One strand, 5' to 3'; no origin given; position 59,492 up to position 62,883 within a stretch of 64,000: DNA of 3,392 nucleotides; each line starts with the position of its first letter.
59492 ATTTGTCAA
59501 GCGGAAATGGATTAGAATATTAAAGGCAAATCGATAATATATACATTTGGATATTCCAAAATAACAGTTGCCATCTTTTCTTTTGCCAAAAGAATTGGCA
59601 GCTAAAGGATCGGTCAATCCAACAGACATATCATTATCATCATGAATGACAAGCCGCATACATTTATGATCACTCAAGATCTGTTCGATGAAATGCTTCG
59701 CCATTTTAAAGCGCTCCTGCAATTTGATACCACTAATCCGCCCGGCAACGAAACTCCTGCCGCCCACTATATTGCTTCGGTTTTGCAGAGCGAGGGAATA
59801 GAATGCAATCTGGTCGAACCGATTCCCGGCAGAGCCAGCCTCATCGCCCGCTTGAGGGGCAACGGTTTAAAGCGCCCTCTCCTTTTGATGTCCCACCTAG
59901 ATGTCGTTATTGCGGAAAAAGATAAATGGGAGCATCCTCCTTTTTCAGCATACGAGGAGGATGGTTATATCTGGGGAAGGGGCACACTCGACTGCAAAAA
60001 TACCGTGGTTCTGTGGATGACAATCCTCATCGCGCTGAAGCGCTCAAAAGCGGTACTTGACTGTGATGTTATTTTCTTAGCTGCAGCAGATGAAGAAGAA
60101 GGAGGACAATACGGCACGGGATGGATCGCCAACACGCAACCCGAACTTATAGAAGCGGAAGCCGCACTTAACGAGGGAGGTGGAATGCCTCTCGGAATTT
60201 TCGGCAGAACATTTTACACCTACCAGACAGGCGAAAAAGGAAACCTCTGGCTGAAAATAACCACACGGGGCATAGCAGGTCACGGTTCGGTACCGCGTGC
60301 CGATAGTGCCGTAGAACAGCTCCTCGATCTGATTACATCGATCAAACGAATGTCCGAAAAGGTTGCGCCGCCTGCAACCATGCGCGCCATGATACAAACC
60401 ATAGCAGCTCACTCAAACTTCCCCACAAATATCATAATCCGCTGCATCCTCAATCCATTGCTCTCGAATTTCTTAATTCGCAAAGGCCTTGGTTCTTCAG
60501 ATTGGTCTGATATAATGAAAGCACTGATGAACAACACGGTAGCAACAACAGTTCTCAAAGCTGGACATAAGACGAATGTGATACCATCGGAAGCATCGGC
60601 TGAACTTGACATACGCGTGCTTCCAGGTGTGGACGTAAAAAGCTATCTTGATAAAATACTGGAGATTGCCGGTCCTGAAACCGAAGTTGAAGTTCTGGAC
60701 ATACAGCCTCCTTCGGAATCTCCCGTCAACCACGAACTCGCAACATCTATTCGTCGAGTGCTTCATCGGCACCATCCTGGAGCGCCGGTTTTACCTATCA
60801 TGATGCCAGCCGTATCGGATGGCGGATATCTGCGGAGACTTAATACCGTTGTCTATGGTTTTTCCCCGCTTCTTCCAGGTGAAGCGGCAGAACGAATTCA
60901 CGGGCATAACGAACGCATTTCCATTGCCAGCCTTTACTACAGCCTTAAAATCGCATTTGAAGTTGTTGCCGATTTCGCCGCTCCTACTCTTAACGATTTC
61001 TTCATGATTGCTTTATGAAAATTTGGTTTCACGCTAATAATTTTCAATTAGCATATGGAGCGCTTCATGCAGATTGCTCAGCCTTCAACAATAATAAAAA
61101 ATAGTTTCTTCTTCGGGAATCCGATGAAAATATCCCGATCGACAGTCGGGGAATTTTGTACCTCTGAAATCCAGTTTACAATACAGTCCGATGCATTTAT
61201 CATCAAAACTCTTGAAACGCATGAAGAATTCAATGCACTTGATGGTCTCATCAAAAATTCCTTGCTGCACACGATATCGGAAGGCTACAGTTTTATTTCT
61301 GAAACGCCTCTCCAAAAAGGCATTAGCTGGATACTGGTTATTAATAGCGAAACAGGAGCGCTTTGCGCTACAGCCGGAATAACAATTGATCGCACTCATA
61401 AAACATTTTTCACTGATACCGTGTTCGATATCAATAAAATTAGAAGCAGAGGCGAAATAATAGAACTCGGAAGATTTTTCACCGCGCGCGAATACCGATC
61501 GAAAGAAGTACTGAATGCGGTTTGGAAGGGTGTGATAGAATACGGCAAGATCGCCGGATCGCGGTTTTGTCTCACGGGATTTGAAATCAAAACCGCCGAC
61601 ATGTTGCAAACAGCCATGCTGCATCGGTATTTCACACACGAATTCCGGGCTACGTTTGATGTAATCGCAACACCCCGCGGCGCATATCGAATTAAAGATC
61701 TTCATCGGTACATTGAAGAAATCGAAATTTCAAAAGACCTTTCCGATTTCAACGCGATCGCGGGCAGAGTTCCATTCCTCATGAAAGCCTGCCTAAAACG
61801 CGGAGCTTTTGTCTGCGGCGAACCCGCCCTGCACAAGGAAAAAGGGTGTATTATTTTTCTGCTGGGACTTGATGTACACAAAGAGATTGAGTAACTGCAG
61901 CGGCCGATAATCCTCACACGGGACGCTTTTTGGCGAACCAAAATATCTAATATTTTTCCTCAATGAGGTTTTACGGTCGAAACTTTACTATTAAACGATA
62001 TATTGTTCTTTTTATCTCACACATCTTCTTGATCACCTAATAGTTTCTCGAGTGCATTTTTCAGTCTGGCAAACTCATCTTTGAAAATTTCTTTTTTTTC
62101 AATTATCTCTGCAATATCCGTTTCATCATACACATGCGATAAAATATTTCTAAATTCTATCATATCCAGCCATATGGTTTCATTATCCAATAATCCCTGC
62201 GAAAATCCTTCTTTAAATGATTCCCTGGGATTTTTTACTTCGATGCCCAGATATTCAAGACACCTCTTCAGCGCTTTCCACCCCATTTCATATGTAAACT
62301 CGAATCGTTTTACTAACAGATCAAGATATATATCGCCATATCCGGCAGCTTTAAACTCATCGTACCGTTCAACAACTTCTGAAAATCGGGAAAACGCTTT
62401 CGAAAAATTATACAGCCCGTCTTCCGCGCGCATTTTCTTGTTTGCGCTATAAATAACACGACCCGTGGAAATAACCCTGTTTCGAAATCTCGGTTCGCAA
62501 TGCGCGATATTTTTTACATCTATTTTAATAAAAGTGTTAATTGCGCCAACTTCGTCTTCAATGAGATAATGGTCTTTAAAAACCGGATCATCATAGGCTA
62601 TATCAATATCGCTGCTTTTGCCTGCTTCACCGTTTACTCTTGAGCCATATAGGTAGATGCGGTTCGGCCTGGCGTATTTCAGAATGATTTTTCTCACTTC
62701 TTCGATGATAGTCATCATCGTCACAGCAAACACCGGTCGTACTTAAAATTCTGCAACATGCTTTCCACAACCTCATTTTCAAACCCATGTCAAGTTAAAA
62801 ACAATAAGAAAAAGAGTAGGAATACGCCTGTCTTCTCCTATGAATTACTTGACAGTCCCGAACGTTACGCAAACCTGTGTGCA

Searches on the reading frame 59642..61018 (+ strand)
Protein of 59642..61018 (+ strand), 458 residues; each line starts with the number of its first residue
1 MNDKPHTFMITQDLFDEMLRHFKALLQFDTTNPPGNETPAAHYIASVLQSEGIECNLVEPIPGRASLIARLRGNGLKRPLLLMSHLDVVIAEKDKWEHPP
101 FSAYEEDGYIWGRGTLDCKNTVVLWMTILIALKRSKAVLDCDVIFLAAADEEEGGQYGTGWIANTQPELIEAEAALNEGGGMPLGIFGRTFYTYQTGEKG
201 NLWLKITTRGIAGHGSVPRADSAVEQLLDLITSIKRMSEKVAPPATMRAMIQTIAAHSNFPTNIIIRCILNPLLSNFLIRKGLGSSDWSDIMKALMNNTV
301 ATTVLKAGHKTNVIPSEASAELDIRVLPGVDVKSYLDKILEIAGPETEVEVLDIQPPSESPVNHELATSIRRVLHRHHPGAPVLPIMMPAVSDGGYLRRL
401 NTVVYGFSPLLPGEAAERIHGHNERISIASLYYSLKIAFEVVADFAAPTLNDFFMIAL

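Call 35: search_protein_families(library=pfam, proteins=[window:59642-61018:+], max_evalue=0.01)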
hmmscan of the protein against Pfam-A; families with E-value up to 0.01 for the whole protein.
window:59642-61018:+ (458 aa): 3 families
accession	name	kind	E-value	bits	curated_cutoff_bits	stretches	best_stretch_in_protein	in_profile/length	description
PF01546.33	Peptidase_M20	-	2.7e-28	99.7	24.6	1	81-442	1-204/206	Peptidase family M20/M25/M40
PF07687.19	M20_dimer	-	2.2e-17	63.4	21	1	196-346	1-102/107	Peptidase dimerisation domain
PF04389.22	Peptidase_M28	-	2.2e-05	24.7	21.3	1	67-177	2-91/193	Peptidase family M28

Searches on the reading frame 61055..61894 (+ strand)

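Call 35: search_protein_families(library=pfam, proteins=[window:61055-61894:+], max_evalue=0.01)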
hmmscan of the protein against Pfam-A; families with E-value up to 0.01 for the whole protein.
window:61055-61894:+ (279 aa): 2 families
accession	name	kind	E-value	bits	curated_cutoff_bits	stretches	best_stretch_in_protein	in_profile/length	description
PF13444.12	Acetyltransf_5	-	2.5e-06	28.5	22.4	1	103-158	43-102/102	Acetyltransferase (GNAT) domain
PF21926.2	FeeM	-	2.9e-06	27.6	27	1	93-189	36-135/158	N-acyl amino acid synthase FeeM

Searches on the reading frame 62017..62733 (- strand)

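Call 35: search_protein_families(library=pfam, proteins=[window:62017-62733:-], max_evalue=0.01)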
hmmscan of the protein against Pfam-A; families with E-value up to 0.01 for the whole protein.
window:62017-62733:- (238 aa): 5 families
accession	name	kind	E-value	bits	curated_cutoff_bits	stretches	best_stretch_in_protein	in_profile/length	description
PF08780.16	NTase_sub_bind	-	1.4e-27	96.6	31.8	1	107-229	3-125/126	Nucleotidyltransferase substrate binding protein like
PF18765.7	Polbeta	-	2.9e-15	56.6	26.9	1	11-99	1-92/93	Polymerase beta, Nucleotidyltransferase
PF01909.29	NTP_transf_2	-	1.8e-06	28.6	21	1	10-46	1-37/93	Nucleotidyltransferase domain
PF01934.22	HepT-like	-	2e-05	24.7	23.5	1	117-230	8-119/120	Ribonuclease HepT-like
PF22600.2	MTPAP-like_central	-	0.00044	20.8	27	1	7-70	23-71/139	Poly(A) RNA polymerase, mitochondrial-like, central palm domain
